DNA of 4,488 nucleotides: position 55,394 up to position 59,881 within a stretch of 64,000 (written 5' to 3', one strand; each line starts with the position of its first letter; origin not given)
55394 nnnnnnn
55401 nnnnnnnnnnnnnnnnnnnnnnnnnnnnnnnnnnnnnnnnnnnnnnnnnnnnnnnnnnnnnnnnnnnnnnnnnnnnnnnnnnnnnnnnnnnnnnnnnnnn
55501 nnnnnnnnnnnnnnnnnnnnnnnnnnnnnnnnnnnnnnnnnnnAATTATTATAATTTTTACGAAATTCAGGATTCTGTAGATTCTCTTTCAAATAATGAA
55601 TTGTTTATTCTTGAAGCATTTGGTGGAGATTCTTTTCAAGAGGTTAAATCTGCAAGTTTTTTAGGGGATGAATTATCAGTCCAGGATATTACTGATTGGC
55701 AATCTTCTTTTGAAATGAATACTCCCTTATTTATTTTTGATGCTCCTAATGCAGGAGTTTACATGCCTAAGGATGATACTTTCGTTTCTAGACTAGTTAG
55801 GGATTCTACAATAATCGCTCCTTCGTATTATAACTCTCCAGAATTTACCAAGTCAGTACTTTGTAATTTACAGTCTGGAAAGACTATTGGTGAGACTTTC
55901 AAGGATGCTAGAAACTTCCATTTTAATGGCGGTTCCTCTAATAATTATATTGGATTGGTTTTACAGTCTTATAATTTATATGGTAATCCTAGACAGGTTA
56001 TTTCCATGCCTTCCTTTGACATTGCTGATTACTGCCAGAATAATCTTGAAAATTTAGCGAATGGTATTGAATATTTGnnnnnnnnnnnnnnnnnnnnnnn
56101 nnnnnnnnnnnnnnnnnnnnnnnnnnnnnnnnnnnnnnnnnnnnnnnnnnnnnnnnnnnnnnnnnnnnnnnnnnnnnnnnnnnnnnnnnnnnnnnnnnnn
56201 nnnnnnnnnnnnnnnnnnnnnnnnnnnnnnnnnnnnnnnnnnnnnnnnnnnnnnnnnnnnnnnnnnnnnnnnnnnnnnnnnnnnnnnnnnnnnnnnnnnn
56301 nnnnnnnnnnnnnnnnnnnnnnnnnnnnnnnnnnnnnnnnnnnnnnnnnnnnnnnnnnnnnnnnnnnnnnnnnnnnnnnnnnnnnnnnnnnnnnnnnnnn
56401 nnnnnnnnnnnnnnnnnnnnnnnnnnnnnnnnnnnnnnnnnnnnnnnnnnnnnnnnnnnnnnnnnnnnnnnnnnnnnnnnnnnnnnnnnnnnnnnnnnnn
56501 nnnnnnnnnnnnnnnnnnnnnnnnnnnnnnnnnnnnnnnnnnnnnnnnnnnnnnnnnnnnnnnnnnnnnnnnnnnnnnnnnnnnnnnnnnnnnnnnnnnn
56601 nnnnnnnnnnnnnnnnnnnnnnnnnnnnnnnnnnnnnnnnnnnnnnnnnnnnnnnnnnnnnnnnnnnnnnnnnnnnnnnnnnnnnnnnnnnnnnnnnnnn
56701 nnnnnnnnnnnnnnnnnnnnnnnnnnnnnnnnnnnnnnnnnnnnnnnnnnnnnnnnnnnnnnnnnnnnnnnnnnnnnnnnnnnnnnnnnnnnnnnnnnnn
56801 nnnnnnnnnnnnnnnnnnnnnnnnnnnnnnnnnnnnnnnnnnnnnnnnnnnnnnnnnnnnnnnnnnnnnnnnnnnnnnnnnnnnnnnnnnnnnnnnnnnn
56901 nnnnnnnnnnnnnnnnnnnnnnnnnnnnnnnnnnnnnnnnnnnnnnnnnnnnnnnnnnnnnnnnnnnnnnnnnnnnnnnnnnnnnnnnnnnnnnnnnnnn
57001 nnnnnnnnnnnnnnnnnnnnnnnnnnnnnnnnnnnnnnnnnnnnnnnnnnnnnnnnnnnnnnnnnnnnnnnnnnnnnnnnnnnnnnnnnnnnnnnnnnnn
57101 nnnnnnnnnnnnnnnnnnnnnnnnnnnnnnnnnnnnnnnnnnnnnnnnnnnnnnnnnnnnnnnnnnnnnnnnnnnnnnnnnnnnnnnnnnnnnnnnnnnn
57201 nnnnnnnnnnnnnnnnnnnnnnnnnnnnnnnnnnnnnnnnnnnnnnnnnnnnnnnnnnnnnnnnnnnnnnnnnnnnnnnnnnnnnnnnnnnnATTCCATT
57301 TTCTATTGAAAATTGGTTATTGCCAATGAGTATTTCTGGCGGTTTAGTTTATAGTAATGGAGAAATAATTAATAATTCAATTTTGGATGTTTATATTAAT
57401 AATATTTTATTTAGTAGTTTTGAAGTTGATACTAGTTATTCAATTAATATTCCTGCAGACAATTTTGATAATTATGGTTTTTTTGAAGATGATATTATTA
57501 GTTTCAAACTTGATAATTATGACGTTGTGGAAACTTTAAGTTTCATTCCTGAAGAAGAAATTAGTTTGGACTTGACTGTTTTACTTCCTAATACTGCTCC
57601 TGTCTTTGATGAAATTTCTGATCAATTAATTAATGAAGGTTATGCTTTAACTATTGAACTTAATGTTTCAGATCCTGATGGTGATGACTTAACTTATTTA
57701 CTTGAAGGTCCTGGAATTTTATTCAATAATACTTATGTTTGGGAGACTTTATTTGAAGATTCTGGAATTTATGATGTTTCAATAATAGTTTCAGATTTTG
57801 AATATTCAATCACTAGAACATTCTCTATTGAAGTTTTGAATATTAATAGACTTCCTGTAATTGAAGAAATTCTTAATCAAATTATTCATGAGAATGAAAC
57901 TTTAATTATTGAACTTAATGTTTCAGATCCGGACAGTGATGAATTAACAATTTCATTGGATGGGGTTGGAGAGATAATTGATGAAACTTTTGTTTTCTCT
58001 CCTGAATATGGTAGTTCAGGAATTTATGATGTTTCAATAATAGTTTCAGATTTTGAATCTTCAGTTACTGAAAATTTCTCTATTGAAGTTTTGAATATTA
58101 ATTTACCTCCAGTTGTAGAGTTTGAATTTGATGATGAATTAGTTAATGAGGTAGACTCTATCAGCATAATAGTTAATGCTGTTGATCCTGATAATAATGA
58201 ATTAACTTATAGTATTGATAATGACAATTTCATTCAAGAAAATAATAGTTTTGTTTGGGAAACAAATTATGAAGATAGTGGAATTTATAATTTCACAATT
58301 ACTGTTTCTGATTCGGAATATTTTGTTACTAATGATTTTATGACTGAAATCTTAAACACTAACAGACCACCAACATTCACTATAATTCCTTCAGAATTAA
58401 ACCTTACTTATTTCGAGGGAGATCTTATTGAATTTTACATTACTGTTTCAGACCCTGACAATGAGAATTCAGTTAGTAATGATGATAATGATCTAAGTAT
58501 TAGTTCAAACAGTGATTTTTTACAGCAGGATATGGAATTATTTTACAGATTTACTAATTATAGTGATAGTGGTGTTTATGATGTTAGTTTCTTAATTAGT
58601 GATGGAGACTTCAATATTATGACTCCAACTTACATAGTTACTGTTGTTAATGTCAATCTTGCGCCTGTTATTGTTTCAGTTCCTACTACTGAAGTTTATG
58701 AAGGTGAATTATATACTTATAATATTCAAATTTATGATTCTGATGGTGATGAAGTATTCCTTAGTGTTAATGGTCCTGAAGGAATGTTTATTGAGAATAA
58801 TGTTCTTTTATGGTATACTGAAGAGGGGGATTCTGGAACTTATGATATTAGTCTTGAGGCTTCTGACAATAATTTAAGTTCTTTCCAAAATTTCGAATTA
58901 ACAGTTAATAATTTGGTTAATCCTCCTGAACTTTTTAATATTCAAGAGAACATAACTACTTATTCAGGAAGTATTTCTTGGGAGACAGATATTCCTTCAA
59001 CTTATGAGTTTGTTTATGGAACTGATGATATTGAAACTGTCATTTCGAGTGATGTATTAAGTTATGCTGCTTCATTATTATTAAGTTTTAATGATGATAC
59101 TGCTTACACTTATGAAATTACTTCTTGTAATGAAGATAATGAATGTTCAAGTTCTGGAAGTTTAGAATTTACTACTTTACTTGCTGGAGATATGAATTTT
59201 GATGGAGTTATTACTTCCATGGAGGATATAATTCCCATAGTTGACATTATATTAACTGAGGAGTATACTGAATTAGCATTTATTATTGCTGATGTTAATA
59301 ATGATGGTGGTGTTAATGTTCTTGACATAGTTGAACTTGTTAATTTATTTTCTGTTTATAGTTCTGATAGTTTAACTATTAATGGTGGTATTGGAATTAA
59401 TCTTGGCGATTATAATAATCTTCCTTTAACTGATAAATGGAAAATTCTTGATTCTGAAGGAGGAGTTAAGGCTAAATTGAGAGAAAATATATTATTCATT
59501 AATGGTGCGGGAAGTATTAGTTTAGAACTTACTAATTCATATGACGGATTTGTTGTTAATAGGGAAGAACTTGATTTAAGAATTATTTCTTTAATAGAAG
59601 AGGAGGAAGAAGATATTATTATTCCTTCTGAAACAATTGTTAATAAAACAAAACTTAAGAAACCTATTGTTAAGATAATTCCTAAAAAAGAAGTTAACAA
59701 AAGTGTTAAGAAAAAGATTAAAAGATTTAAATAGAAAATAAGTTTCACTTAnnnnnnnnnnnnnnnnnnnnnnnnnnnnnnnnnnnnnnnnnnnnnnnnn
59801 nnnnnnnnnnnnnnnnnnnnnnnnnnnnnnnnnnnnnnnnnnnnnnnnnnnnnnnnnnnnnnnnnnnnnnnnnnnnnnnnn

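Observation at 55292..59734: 1480-aa surface protein combining cadherin/Ig-like repeats, an FN3-like segment and a dockerin-like Ca-binding pair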

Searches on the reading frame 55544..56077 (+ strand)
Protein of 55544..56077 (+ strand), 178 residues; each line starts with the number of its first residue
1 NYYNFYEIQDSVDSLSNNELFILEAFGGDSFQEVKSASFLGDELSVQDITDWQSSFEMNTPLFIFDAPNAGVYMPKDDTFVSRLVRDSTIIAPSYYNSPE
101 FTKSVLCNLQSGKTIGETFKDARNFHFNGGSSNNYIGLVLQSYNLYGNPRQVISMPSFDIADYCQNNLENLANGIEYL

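Call 30: search_solved_structures(query=A2, max_evalue=10, show_alignments=4)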
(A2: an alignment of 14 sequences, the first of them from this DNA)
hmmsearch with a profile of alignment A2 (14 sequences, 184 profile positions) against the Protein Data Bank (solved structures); distinct sequences matched with E-value up to 10: 8.
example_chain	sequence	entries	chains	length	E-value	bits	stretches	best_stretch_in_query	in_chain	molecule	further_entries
1jlm_A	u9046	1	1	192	0.73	12.5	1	73-135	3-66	INTEGRIN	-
4m76_B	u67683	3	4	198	0.73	12.5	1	73-135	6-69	Integrin alpha-M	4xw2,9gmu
1ido_A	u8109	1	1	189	0.73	12.5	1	73-135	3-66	INTEGRIN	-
6rhw_C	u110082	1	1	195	0.75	12.5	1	73-135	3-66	Integrin alpha-M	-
1m1u_A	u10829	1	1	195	0.82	12.3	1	73-135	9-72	Integrin alpha-M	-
1mf7_A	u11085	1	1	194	0.87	12.3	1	73-135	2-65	INTEGRIN ALPHA M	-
1na5_A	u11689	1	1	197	0.9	12.2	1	73-135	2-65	Integrin alpha-M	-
7akk_D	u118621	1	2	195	0.99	12.1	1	73-135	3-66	Integrin alpha-M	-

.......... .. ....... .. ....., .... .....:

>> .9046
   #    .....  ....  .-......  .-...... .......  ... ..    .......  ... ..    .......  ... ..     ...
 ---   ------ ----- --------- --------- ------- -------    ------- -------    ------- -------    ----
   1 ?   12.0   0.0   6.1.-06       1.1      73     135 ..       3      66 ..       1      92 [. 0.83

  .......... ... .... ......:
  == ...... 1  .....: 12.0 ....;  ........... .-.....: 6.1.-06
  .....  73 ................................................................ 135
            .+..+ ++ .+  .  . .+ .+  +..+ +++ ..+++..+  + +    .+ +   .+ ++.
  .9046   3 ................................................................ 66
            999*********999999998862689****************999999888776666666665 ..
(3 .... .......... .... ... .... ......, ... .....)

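Call 42: search_protein_representatives(alignment_id=A2)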
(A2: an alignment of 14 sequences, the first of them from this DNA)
Query: 14 sequences, 184 profile positions. Proteins with E-value up to 0.001 (for the whole library): 141; up to 1e-10: 130; up to 1e-30: 67. The best 141 are listed.
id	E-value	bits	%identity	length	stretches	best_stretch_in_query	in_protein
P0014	9.8e-88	308.8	-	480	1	2-184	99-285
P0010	8.5e-85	299.2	-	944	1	3-184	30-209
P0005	6.4e-83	293.1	-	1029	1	2-184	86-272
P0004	1.5e-80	285.4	-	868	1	2-184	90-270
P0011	1.7e-80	285.2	-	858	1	2-184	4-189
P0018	8.5e-79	279.6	-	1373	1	3-184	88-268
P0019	1.5e-74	265.8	-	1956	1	3-184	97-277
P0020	1.1e-72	259.8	-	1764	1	2-184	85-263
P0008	1.2e-72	259.6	-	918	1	2-184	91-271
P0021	1.4e-72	259.3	-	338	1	2-184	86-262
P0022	2.6e-72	258.5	-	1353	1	2-184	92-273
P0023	3.5e-72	258.1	-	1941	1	3-184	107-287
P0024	6.5e-70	250.7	-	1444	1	3-184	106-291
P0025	3.8e-67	241.7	-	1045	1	2-184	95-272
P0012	1.8e-66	239.5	-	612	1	55-184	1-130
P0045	2.3e-42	160.9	-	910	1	4-180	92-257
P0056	1.4e-37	145.3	-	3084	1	7-164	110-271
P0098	4.3e-25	104.6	-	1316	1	40-176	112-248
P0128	2.7e-15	72.6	-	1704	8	61-117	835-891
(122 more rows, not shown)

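Call 44: search_protein_families(library=pfam, proteins=[P0045, P0056, P0128, P0018, P0098], max_evalue=0.01)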
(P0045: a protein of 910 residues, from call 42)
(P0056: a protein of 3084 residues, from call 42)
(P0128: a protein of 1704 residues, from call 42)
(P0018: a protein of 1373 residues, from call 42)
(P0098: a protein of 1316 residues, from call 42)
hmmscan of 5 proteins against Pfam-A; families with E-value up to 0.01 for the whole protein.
P0045 (910 aa): 2 families
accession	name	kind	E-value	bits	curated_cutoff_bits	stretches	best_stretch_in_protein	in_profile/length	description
PF00404.24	Dockerin_1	-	4.4e-05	24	22.9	1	845-894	2-52/57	Dockerin type I domain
PF21868.2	GbpA_D3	-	0.0011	19.6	27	0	450-504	41-96/97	GlcNAc-binding protein A, third domain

P0056 (3084 aa): 16 families
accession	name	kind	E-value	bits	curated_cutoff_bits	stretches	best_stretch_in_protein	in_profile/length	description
PF17963.7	Big_9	-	1.1e-27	97.1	23.6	6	968-1045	1-85/89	Bacterial Ig domain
PF18911.6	PKD_4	-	3.1e-26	91.7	27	4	1376-1457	2-85/85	PKD domain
PF05345.18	He_PIG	-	6.1e-19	68.7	24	4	1377-1458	1-96/96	Putative Ig domain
PF11617.13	Cu-binding_MopE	-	3.6e-16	59.5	27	3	818-847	1-30/30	Putative metal-binding motif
PF00801.26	PKD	-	6.5e-12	45.7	23.5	0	1390-1457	13-80/80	PKD domain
PF19077.6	Big_13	-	2.5e-09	38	27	1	1284-1317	69-102/102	Bacterial Ig-like domain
PF17957.7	Big_7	-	1.3e-08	35.8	24.1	0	1389-1440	15-70/70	Bacterial Ig domain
PF17803.7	Cadherin_4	-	4.3e-07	30.8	25.1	1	967-1019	10-63/71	Bacterial cadherin-like domain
PF18981.6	InlK_D3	-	5.9e-07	29.9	25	0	1820-1853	40-73/75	Internalin K domain (D3/D4)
PF17892.7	Cadherin_5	-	8e-06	26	26.5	0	968-1047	2-94/98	Cadherin-like domain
PF00404.24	Dockerin_1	-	2e-05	25.1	22.9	1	2804-2850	2-52/57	Dockerin type I domain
PF07495.19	Y_Y_Y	-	2.1e-05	24.8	26.6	0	2665-2695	33-64/65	Y_Y_Y domain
PF13895.12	Ig_2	-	3.1e-05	24.6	27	0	1774-1853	2-79/79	Immunoglobulin domain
PF06482.17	Endostatin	-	0.00016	21.8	29.4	1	2480-2519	4-43/170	Collagenase NC10 and Endostatin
PF06832.18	BiPBP_C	-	0.00081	19.7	26.8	0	1382-1448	21-86/90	Penicillin-Binding Protein C-terminus Family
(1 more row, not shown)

P0128 (1704 aa): 5 families
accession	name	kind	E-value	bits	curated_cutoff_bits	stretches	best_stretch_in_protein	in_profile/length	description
PF22614.2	Slo-like_RCK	-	4.6e-29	100.9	24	0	487-564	38-114/119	Calcium-activated potassium channel slowpoke-like RCK domain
PF09014.16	Sushi_2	-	7.3e-13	48.7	22.1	0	545-595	31-80/88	Beta-2-glycoprotein-1 fifth domain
PF23875.1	DUF7229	-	3.4e-07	30.8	27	0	1213-1244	52-83/90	Domain of unknown function (DUF7229)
PF25639.1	DUF7943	-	1.3e-06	28.7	27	0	636-666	68-98/123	Domain of unknown function (DUF7943)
PF14869.12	DUF4488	-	0.0016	18.7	27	0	900-950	29-79/123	Domain of unknown function (DUF4488)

P0018 (1373 aa): 2 families
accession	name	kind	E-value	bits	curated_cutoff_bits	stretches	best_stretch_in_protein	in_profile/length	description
PF11617.13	Cu-binding_MopE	-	1.2e-25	89.8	27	3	706-735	1-30/30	Putative metal-binding motif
PF07705.17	CARDB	-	3.1e-06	27.8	22.7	1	1276-1367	9-100/101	CARDB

P0098 (1316 aa): 1 family
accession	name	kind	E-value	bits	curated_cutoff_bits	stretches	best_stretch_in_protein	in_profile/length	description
PF11617.13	Cu-binding_MopE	-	6.9e-42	141.8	27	6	864-893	1-30/30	Putative metal-binding motif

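Call 46: search_protein_families(library=pfam, alignment_id=A3, max_evalue=0.001)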
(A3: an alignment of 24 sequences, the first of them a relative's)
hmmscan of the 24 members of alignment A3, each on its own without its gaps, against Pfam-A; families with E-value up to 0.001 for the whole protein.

A. member 1, P0019 (1956 aa): 3 families
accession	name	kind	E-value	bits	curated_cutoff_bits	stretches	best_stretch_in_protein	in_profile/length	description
PF24517.2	CBM96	-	2e-41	142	26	2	1658-1810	5-147/164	Carbohydrate-binding module family 96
PF00688.24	TGFb_propeptide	-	2.6e-07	31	25.8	1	1167-1287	106-208/242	TGF-beta propeptide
PF17963.7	Big_9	-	1e-05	26.8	23.6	0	801-888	2-84/89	Bacterial Ig domain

B. families by the number of members that match (of 24 scanned): 37 families (the first 25 are shown)
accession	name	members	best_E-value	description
PF17963.7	Big_9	14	2.3e-38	Bacterial Ig domain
PF05345.18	He_PIG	6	1.6e-66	Putative Ig domain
PF07705.17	CARDB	5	2e-26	CARDB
PF00801.26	PKD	5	2.8e-09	PKD domain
PF13385.13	Laminin_G_3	4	5.4e-135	Concanavalin A-like lectin/glucanases superfamily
PF17803.7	Cadherin_4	4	4.8e-20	Bacterial cadherin-like domain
PF11617.13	Cu-binding_MopE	4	6.8e-14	Putative metal-binding motif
PF17892.7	Cadherin_5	4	1.3e-10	Cadherin-like domain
PF05048.19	NosD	3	1.3e-102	Periplasmic copper-binding protein (NosD)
PF13229.12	Beta_helix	3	8.3e-75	Right handed beta helix region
PF18911.6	PKD_4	3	7.3e-07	PKD domain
PF07953.20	Toxin_R_bind_N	2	3.6e-21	Clostridium neurotoxin, N-terminal receptor binding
PF00688.24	TGFb_propeptide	2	2.6e-07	TGF-beta propeptide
PF00050.26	Kazal_1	2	1.9e-05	Kazal-type serine protease inhibitor domain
PF24517.2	CBM96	1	2e-41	Carbohydrate-binding module family 96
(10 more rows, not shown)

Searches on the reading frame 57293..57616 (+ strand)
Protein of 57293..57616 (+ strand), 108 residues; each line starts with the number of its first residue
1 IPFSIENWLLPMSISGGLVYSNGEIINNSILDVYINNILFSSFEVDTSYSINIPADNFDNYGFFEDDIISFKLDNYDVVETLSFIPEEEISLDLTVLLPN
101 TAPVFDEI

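Call 35: search_protein_families(library=pfam, proteins=[window:57293-57616:+], max_evalue=10)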
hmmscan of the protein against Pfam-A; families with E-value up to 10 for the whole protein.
window:57293-57616:+ (108 aa): 0 families

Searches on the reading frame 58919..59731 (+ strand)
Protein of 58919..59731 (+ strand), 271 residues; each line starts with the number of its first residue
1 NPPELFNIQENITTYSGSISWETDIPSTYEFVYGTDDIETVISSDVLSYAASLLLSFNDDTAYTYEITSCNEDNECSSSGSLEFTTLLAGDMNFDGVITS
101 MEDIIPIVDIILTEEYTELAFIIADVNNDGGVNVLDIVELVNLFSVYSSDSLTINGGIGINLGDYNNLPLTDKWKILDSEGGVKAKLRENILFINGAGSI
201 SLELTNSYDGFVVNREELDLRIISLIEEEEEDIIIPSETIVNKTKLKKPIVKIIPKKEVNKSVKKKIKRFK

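Call 10: search_solved_structures(query=window:58919-59731:+, max_evalue=1, show_alignments=3)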
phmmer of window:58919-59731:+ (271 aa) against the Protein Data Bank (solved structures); distinct sequences matched with E-value up to 1: 10.
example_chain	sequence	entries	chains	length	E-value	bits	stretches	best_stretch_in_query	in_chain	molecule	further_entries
6kg9_A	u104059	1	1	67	0.0048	19.8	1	87-145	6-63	And cellulose-binding endoglucanase family 9 CelL ortholog dockerin domain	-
6kge_D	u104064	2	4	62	0.0078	19.1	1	88-143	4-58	And cellulose-binding endoglucanase family 9 CelL ortholog dockerin domain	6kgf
6kgc_B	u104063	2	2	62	0.021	17.7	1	88-143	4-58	And cellulose-binding endoglucanase family 9 CelL ortholog dockerin domain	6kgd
3ul4_B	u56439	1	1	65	0.023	17.6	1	87-140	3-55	Cellulosome enzyme, dockerin type I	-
4jkk_A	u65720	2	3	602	0.12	15.3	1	160-198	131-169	Beta-glucuronidase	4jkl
4wi0_B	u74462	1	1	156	0.12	15.2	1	68-150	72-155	Cellulosomal scaffoldin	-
4u3s_B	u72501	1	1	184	0.18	14.7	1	69-150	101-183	Cellulosomal scaffoldin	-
2ccl_B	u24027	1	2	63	0.19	14.6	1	87-140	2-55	ENDO-1,4-BETA-XYLANASE Y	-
2y3n_B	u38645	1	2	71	0.38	13.6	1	88-147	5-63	CELLULOSOMAL FAMILY-48 PROCESSIVE GLYCOSIDE HYDROLASE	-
1r45_A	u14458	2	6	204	0.47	13.3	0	145-197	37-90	Mono-ADP-ribosyltransferase C3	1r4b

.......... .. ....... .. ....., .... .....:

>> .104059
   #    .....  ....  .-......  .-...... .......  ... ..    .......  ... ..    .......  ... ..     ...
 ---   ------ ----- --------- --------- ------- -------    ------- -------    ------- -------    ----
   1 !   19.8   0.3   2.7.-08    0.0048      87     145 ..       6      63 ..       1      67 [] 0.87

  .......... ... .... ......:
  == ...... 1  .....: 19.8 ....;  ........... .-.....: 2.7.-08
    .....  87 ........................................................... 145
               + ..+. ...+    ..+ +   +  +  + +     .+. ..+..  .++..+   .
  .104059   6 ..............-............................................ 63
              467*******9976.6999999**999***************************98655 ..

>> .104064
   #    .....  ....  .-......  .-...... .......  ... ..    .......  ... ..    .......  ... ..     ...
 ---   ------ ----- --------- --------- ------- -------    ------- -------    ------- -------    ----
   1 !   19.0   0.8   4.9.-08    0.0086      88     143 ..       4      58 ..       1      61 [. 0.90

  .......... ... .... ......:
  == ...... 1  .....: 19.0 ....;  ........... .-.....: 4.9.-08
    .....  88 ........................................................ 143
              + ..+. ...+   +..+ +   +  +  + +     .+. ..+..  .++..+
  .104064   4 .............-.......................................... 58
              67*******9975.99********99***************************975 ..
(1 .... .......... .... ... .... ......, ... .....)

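Call 14: find_homologous_proteins(query=window:58919-59731:+, max_evalue=0.001)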
Query window:58919-59731:+: 1843 candidates shared short words with the query, none scored E <= 0.001.

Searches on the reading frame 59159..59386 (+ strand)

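Call 35: search_protein_families(library=pfam, proteins=[window:59159-59386:+], max_evalue=10)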
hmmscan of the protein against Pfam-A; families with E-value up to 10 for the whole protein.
window:59159-59386:+ (76 aa): 3 families
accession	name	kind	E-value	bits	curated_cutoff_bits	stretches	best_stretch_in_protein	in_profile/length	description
PF00404.24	Dockerin_1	-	2.1e-06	28.3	22.9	2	9-62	1-54/57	Dockerin type I domain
PF13202.12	EF-hand_5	-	6.2e-05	22.7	25.9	2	9-22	7-20/25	EF hand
PF00036.39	EF-hand_1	-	0.087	12.9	25.4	1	40-62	5-27/29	EF hand domain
